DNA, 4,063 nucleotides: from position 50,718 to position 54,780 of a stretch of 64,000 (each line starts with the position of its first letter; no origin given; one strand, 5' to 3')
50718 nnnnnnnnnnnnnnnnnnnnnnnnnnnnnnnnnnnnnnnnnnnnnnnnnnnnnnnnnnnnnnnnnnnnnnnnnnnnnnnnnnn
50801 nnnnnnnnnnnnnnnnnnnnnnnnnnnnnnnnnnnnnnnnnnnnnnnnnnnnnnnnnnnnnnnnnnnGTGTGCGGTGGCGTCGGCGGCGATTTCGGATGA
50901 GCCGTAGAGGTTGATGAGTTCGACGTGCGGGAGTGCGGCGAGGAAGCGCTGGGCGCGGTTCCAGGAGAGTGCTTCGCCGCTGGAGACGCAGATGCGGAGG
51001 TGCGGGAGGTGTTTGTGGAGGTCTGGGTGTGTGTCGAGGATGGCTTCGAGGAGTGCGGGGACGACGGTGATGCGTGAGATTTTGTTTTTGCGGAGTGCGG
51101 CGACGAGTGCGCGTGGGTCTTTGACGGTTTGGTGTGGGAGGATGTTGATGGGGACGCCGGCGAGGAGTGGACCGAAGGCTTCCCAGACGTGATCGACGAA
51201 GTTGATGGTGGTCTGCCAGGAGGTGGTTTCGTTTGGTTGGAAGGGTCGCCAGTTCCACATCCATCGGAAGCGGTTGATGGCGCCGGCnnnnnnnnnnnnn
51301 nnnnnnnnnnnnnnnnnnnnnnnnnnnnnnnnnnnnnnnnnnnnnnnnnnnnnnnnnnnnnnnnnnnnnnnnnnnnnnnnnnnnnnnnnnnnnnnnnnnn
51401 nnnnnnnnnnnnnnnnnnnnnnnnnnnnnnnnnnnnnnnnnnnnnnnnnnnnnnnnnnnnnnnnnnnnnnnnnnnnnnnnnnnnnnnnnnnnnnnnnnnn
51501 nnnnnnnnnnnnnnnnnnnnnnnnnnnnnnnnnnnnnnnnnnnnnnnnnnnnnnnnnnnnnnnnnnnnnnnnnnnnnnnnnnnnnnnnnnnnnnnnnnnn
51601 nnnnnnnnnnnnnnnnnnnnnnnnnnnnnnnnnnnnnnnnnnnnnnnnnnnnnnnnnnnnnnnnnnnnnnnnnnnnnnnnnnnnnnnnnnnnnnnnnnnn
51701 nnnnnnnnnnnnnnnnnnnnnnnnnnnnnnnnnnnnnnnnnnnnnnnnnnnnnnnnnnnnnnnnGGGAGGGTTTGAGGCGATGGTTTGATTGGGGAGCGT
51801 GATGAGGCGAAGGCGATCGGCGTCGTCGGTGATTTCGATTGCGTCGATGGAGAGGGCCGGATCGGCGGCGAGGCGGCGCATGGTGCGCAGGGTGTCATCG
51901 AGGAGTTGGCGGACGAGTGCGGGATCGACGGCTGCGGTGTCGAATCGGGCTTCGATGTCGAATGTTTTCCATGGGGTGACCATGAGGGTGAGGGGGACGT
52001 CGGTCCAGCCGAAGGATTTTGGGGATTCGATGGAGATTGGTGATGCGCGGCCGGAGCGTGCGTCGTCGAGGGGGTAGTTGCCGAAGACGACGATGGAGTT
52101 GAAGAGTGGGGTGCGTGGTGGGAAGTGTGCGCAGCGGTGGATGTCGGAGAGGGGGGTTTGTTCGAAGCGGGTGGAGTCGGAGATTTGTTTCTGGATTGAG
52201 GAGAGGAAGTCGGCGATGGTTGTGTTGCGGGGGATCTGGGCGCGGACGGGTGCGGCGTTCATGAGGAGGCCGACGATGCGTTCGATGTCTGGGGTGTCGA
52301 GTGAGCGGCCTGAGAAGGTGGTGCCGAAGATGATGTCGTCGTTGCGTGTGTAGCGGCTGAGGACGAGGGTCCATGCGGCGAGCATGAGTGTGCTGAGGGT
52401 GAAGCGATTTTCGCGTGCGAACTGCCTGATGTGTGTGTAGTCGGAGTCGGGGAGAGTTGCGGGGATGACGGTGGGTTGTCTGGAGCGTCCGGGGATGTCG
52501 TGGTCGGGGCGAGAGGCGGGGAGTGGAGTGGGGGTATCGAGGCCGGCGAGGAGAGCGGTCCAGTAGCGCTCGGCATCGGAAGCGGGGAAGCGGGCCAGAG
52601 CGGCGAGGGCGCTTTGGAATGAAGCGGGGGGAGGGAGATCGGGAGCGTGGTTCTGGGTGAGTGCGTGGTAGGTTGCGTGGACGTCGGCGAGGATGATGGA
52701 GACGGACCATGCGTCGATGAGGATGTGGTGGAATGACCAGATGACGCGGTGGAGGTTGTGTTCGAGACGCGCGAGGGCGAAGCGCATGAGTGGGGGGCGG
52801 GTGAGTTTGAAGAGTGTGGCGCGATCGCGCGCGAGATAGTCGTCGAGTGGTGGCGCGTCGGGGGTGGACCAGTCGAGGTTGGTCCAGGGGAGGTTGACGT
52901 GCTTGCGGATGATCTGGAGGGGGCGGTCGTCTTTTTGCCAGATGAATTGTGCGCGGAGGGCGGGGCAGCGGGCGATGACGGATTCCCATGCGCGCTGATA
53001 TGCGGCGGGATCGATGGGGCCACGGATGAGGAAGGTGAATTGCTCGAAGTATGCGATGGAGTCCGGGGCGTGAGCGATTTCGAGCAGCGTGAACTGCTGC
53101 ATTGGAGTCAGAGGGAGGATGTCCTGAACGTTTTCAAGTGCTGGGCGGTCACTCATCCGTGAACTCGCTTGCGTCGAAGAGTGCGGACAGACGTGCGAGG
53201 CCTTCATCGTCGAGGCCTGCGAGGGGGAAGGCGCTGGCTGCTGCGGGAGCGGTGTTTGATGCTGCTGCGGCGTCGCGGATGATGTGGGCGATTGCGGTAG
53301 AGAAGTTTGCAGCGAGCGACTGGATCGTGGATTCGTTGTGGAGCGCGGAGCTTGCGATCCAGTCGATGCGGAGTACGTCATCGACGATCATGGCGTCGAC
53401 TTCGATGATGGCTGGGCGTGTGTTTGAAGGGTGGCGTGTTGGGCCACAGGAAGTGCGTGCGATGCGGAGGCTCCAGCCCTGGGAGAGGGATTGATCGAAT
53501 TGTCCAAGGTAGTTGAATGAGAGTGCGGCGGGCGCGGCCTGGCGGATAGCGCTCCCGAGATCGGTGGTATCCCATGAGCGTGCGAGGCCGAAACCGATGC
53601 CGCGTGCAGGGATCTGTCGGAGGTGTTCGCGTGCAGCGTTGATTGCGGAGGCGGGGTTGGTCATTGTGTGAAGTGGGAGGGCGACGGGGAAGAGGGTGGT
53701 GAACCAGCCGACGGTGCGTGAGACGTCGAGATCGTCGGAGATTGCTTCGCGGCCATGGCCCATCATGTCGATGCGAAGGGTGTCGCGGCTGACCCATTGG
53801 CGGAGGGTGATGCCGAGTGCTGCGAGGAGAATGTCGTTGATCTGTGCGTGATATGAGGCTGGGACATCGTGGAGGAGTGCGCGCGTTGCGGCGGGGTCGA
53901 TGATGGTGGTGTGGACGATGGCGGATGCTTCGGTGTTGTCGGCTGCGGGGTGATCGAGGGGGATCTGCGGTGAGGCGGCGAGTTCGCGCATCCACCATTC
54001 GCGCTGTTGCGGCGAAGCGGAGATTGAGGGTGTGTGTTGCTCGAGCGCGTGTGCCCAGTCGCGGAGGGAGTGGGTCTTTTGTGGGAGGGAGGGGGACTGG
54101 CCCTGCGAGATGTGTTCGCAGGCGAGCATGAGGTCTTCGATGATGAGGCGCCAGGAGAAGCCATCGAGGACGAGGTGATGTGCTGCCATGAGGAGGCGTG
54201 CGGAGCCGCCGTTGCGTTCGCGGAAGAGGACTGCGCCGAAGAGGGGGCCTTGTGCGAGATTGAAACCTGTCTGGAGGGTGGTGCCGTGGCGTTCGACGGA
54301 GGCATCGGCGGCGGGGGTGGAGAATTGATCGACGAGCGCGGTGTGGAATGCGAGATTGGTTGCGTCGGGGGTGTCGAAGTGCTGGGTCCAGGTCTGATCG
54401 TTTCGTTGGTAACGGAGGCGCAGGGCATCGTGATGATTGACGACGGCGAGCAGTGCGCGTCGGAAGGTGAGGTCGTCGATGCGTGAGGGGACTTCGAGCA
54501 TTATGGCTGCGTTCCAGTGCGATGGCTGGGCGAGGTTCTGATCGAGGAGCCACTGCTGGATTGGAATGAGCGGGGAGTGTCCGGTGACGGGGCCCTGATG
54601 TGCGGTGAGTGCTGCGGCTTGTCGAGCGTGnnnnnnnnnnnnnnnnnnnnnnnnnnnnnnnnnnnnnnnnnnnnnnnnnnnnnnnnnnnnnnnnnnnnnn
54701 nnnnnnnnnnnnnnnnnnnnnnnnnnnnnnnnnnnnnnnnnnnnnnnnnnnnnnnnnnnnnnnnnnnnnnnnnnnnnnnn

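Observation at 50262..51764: Third adenylation domain lacks Asp235 (F-V-D-H-V-W-E), consistent with beta-alanine supplied by the operon's own PanD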

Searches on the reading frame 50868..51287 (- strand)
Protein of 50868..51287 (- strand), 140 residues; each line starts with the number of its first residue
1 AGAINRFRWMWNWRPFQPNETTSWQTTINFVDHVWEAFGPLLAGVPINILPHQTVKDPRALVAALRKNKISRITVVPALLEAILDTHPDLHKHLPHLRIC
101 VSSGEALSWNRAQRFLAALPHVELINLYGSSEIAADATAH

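Call 35: find_related_loci(query=A2, collection=genome_contigs, flank=10000)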
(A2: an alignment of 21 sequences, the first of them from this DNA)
Query A2 (140 aa) in genome_contigs; peptide patterns used: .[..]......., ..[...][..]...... (x = any residue, [..] = any of these).
600 stretches matched a pattern (row limit reached: there are more); 541 encode a relative of the query (tblastn E <= 1e-3); the best 80 are kept; 78 distinct loci.
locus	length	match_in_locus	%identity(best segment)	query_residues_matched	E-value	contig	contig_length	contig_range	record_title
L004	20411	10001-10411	77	2-138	6e-70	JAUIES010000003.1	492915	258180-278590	MAG: Phycisphaerae bacterium isolate 8_bin.42 NODE_30_length_492915_cov_3.344826, whole genome shotgun sequence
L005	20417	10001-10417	66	2-140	7e-64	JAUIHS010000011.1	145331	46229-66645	MAG: Phycisphaerae bacterium isolate Co_bin.225 NODE_1196_length_145331_cov_1.584144, whole genome shotgun sequence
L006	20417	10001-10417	54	2-140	5e-49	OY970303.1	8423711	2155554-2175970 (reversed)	MAG: uncultured Gemmatimonadales bacterium isolate MFD01275.bin.c.12 genome assembly, chromosome: 1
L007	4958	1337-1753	52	2-140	1e-48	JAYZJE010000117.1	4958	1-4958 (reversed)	MAG: Pseudomonadota bacterium isolate XB_MAG252 DB_MAG252_0117, whole genome shotgun sequence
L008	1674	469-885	53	2-140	1e-49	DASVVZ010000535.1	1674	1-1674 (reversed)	MAG TPA_asm: Pyrinomonadaceae bacterium isolate SMAG_U3357 k141_425514, whole genome shotgun sequence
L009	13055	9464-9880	53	2-140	9e-48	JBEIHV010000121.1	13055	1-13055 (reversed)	MAG: Caldilineaceae bacterium isolate Sample-102-S76-bin-44 Sample_102_S76-bin_44-k141_198916, whole genome shotgun sequ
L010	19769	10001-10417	53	2-140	1e-47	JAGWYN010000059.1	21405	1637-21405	MAG: Chloroflexota bacterium isolate REEB491 contig-150_4447, whole genome shotgun sequence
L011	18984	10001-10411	55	2-138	2e-47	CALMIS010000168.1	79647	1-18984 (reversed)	MAG TPA_asm: uncultured Chloroflexi bacterium isolate SRR2107183_bin.79_CONCOCT_v1.1_MAG genome assembly, contig: ERZ794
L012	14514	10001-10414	56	2-139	2e-47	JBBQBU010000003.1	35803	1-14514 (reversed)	MAG: Chloroflexota bacterium isolate Co_metawrap_1307 Cmw_1307_k141_26044910_length_35803_cov_10.0000, whole genome shot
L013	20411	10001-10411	55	2-138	8e-47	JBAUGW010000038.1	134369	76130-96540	MAG: Pyrinomonadaceae bacterium isolate MFD03269_ilm_asm_bin25 k127_220785, whole genome shotgun sequence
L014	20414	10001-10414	52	3-140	8e-47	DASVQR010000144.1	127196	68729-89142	MAG TPA_asm: Longimicrobiaceae bacterium isolate SMAG_U3213 k141_168131, whole genome shotgun sequence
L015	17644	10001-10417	52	2-140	2e-46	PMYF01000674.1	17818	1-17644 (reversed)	MAG: Acidobacteria bacterium isolate fen_180 73.20110800_E2D.41_contig_20430, whole genome shotgun sequence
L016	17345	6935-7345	52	2-138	5e-46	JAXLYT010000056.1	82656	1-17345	MAG: Byssovorax sp. isolate STL-MYX20 C2.183.fa-56, whole genome shotgun sequence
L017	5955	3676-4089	53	3-140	3e-46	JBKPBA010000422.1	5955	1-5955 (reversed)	MAG: Chloroflexota bacterium isolate GB_EKS_MAG_00091 GB_EKS_000000375545, whole genome shotgun sequence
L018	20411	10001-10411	53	2-138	3e-46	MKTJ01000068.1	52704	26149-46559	MAG: Chloroflexi bacterium 54-19 SCNpilot_cont_500_bf_scaffold_486, whole genome shotgun sequence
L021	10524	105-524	52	1-140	8e-46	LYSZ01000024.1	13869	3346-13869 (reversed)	MAG: Parvularcula sp. BBD 1991-13 Richardson_scaffold_371, whole genome shotgun sequence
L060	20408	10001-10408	53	4-140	1e-43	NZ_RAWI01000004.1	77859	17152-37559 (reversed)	Corallococcus praedator strain CA031B NODE_4_77859_cov_29.6513, whole genome shotgun sequence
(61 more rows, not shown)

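Call 45: search_protein_families(library=pfam, proteins=[L021:51-1535:+, L021:1607-2758:+, L021:2947-7773:+, L021:7715-9460:+, L021:10138-10494:+, L004:12112-12819:+, L004:12857-16057:-, L004:16058-17692:-, L005:12936-19361:+])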
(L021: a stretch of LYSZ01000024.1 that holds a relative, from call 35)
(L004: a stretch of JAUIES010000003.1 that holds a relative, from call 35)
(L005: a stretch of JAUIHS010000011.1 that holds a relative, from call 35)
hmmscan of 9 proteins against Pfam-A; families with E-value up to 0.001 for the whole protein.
L021:51-1535:+ (494 aa): 3 families
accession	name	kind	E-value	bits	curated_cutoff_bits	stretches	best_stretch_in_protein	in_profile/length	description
PF00501.34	AMP-binding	-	8.2e-43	147.1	29.9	1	1-234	167-384/384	AMP-binding enzyme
PF00550.31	PP-binding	-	2.3e-16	60.2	20.8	1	397-459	1-65/67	Phosphopantetheine attachment site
PF13193.12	AMP-binding_C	-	1.7e-13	51.7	24.5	1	293-368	1-76/76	AMP-binding enzyme C-terminal domain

L021:1607-2758:+ (383 aa): 7 families
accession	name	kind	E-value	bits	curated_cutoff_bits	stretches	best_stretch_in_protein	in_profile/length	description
PF13304.12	AAA_21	-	1.9e-29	104.1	27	1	23-344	1-299/304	AAA domain, putative AbiEii toxin, Type IV TA system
PF13175.12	AAA_15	-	1.9e-15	57.8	32.1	2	2-48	3-50/374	AAA ATPase domain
PF02463.25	SMC_N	-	4.5e-12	46.3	40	1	2-44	2-47/220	RecF/RecN/SMC N terminal domain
PF13476.12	AAA_23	-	2.9e-07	31.8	27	1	5-43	2-41/201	AAA domain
PF00005.33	ABC_tran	-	4.9e-06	27.6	25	1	18-53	8-43/137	ABC transporter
PF11398.14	DUF2813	-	0.00016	21.6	21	1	4-47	5-48/372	Protein of unknown function (DUF2813)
PF13555.12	AAA_29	-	0.00019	21.6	27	1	15-44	16-45/61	P-loop containing region of AAA domain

L021:2947-7773:+ (1608 aa): 12 families
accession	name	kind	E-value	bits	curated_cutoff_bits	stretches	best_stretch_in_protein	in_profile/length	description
PF00109.32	ketoacyl-synt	-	1.7e-75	254.4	20.8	1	34-282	3-252/252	Beta-ketoacyl synthase, N-terminal domain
PF00698.26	Acyl_transf_1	-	1.9e-55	189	32.7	1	556-859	1-280/319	Acyl transferase domain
PF02801.28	Ketoacyl-synt_C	-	2.5e-42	144.1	20.8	1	291-408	2-118/119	Beta-ketoacyl synthase, C-terminal domain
PF08659.16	KR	-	3.6e-38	131.7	22.6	1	1204-1399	1-179/180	KR domain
PF22621.2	CurL-like_PKS_C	-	5.2e-24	84.4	27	1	472-535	1-64/64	CurL-like, PKS C-terminal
PF16197.11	KAsynt_C_assoc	-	2.4e-17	63.8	33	1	411-514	1-103/111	Ketoacyl-synthetase C-terminal extension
PF00550.31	PP-binding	-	1.9e-13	50.9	20.8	1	1502-1566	1-67/67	Phosphopantetheine attachment site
PF22336.2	RhiE-like_linker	-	5.3e-13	49.2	27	1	476-536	2-61/67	RhiE-like, KS-MAT linker domain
PF00106.31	adh_short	-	5.6e-09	36.2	26.6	1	1256-1389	31-169/195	short chain dehydrogenase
PF21394.3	Beta-ketacyl_N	-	7.5e-07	29.4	26.9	1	1026-1099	43-115/170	Beta-ketoacyl synthase-like, N-terminal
PF13561.12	adh_short_C2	-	2.7e-06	27.6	27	1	1262-1342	33-114/236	Enoyl-(Acyl carrier protein) reductase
PF00108.29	Thiolase_N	-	0.00035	20.5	26.4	1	171-231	50-112/260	Thiolase, N-terminal domain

L021:7715-9460:+ (581 aa): 1 family
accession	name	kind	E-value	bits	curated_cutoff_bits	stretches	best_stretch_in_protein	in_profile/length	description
PF00668.25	Condensation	-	5.6e-108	362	30.6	1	100-548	2-451/456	Condensation domain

L021:10138-10494:+ (118 aa): 1 family
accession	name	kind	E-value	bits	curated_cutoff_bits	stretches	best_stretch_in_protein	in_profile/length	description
PF02261.22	Asp_decarbox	-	5.1e-44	149.3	25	1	1-114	1-114/115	Aspartate decarboxylase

L004:12112-12819:+ (235 aa): 2 families
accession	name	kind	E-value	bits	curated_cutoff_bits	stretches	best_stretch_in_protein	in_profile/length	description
PF01648.25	ACPS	-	1.4e-15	57.7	25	1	135-206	2-79/111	4'-phosphopantetheinyl transferase superfamily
PF22624.1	AASDHPPT_N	-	0.0001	22.9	27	1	49-128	15-96/100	4'-phosphopantetheinyl transferase, N-terminal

L004:12857-16057:- (1066 aa): 5 families
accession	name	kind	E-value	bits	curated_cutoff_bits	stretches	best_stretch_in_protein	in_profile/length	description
PF07733.18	DNA_pol3_alpha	-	7.4e-87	291.7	23.9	1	305-558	2-260/260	Bacterial DNA polymerase III alpha NTPase domain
PF17657.6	DNA_pol3_finger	-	3.3e-53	179.9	22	1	561-730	1-165/166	Bacterial DNA polymerase III alpha subunit finger domain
PF14579.12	HHH_6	-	4.3e-18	65.7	25.6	1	804-890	1-88/90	Helix-hairpin-helix motif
PF01336.31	tRNA_anti-codon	-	7.2e-10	39.1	27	1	978-1050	3-74/75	OB-fold nucleic acid binding domain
PF02811.25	PHP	-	1.2e-08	35.9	26.4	1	36-150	4-120/164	PHP domain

L004:16058-17692:- (544 aa): 1 family
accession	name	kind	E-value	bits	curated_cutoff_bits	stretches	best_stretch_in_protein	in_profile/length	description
PF00817.25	IMS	-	1.3e-05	25.6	23.2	1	74-195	25-145/148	impB/mucB/samB family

L005:12936-19361:+ (2141 aa): 7 families
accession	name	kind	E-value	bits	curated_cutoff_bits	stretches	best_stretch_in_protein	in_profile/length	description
PF17517.7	IgGFc_binding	-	8.3e-84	281.8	25.6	1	1835-2120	1-297/297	IgGFc binding protein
PF13620.12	CarboxypepD_reg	-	6.5e-13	49.3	32.3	1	1658-1714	1-59/82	Carboxypeptidase regulatory-like domain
PF13205.12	Big_5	-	8.4e-10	39.8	23.6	1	208-280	1-70/105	Bacterial Ig-like domain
PF02368.24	Big_2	-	3.4e-08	33.8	22.8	1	1576-1641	12-70/79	Bacterial Ig-like domain (group 2)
PF13715.12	CarbopepD_reg_2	-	1.6e-06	28.5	32.2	0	1660-1700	2-43/88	CarboxypepD_reg-like domain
PF04234.18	CopC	-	2.2e-05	25.8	23.3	0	214-269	4-54/92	CopC domain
PF18884.5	TSP3_bac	-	0.00096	19.4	25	1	1447-1467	1-21/22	Bacterial TSP3 repeat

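Call 48: search_protein_families(library=pfam, proteins=[L060:20-11371:+, L060:12805-13845:+, L060:12902-16933:-, L060:19174-20040:+, L060:18317-19159:-], max_evalue=0.00001)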
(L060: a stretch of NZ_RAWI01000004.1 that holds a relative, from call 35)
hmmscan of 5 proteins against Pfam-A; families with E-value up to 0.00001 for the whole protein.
L060:20-11371:+ (3783 aa): 5 families
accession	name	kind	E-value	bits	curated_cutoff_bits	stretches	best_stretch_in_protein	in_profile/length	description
PF00668.25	Condensation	-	0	1071.8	30.6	4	1195-1638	5-456/456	Condensation domain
PF00501.34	AMP-binding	-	3.3e-208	691.5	29.9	3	3168-3511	1-384/384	AMP-binding enzyme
PF00296.26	Bac_luciferase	-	1.9e-44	152.8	27.9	1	647-953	11-310/314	Luciferase-like monooxygenase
PF00550.31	PP-binding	-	4.6e-32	110.5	20.8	2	3675-3736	3-66/67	Phosphopantetheine attachment site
PF13193.12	AMP-binding_C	-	4.6e-24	85.6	24.5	2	3570-3645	1-76/76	AMP-binding enzyme C-terminal domain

L060:12805-13845:+ (346 aa): 0 families

L060:12902-16933:- (1343 aa): 0 families

L060:19174-20040:+ (288 aa): 0 families

L060:18317-19159:- (280 aa): 0 families

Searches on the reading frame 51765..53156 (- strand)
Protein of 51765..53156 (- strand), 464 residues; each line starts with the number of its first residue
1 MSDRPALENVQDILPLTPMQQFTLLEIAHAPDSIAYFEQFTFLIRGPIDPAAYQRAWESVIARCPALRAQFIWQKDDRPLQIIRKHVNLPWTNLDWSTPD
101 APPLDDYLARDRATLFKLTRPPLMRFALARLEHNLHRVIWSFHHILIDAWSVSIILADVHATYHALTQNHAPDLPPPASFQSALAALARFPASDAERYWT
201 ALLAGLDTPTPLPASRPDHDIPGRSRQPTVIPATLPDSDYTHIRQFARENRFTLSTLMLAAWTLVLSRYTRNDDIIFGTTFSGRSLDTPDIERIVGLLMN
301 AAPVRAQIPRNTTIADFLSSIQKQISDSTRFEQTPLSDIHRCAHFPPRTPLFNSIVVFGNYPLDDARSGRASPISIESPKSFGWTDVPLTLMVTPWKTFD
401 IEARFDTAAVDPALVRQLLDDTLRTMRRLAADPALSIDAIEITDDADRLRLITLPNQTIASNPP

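Call 63: search_solved_structures(query=window:51765-53156:-, max_evalue=1e-10)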
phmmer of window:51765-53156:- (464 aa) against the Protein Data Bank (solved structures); distinct sequences matched with E-value up to 1e-10: 34.
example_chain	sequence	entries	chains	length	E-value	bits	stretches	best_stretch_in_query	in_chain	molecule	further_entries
8hlk_A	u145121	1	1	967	2e-74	254.5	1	5-461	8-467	Microcystin synthetase B (Fragment)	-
9lcq_A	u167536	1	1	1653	1.3e-71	245.2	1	9-448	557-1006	PvdL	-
9lcp_A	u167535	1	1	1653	3.4e-71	243.9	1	9-448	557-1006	PvdL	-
9lco_A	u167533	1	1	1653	3.4e-71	243.9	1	9-448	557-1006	PvdL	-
9up2_A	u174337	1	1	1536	3.8e-71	243.7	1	9-448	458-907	PvdL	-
2vsq_A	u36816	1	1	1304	1.8e-54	188.8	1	8-456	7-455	SURFACTIN SYNTHETASE SUBUNIT 3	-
8f7f_A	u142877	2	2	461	3.3e-54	187.9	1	8-440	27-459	Surfactin synthetase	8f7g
9rde_A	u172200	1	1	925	6e-53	183.7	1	10-367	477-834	Bacitracin synthase 3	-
8f7h_A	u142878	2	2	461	2e-52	182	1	8-440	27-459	Surfactin synthetase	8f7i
9bfd_B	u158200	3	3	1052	3.7e-51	177.8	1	8-463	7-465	Tyrocidine synthase 2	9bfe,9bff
8jbr_A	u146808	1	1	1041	1.2e-28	103.6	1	8-311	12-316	McyA protein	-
9uay_A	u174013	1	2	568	4.2e-25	91.9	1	14-327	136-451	CmnI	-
6oyf_A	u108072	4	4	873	1.6e-22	83.4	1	33-459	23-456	Txo1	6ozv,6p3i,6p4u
8z0q_C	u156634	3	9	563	3.4e-22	82.4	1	27-375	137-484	Special condensation domain in NRPS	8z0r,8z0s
7r9x_A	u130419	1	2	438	5.6e-20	75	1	8-320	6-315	AmbE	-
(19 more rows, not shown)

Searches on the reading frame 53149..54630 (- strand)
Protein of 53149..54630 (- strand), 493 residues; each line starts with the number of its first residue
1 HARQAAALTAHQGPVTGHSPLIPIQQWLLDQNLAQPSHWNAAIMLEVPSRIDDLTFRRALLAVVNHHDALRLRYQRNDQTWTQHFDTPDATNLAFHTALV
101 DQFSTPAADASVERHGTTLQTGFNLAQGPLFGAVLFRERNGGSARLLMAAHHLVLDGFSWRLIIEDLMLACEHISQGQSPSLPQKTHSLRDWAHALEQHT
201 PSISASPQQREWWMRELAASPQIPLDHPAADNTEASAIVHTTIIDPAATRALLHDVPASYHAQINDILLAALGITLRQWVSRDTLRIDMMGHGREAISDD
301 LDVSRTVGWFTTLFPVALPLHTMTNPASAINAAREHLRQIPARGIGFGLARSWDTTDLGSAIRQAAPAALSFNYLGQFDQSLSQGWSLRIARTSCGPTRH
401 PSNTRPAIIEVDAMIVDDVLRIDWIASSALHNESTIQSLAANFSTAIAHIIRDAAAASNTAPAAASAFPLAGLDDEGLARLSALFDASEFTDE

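Call 62: search_solved_structures(query=window:53149-54630:-, max_evalue=1e-10)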
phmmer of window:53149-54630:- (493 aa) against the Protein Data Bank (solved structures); distinct sequences matched with E-value up to 1e-10: 11.
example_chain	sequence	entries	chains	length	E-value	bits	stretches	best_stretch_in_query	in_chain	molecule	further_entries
9lcp_A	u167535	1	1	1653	3.3e-96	326.1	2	2-480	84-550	PvdL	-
9lco_A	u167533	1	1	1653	3.3e-96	326.1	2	2-480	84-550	PvdL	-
9lcq_A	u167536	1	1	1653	3.8e-96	325.9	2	2-480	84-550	PvdL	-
9up2_A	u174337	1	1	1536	1.6e-91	310.6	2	19-480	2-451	PvdL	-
9rde_A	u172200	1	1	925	3.6e-74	253.4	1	14-462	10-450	Bacitracin synthase 3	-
6ta8_A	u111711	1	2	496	3.8e-72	246.7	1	10-456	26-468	Tyrocidine synthase 2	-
5isw_A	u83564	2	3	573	8.1e-68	232.5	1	10-469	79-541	Gramicidin S synthase 1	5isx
2xhg_A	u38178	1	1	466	3.8e-64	220.4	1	10-446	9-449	TYROCIDINE SYNTHETASE A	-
9bfg_A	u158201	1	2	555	4e-64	220.3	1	10-447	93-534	Tyrocidine synthase 1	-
9bfd_A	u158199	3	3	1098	9.9e-64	219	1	10-474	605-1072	Tyrocidine synthase 1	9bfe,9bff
9uay_A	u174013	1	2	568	6.1e-11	44.9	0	26-294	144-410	CmnI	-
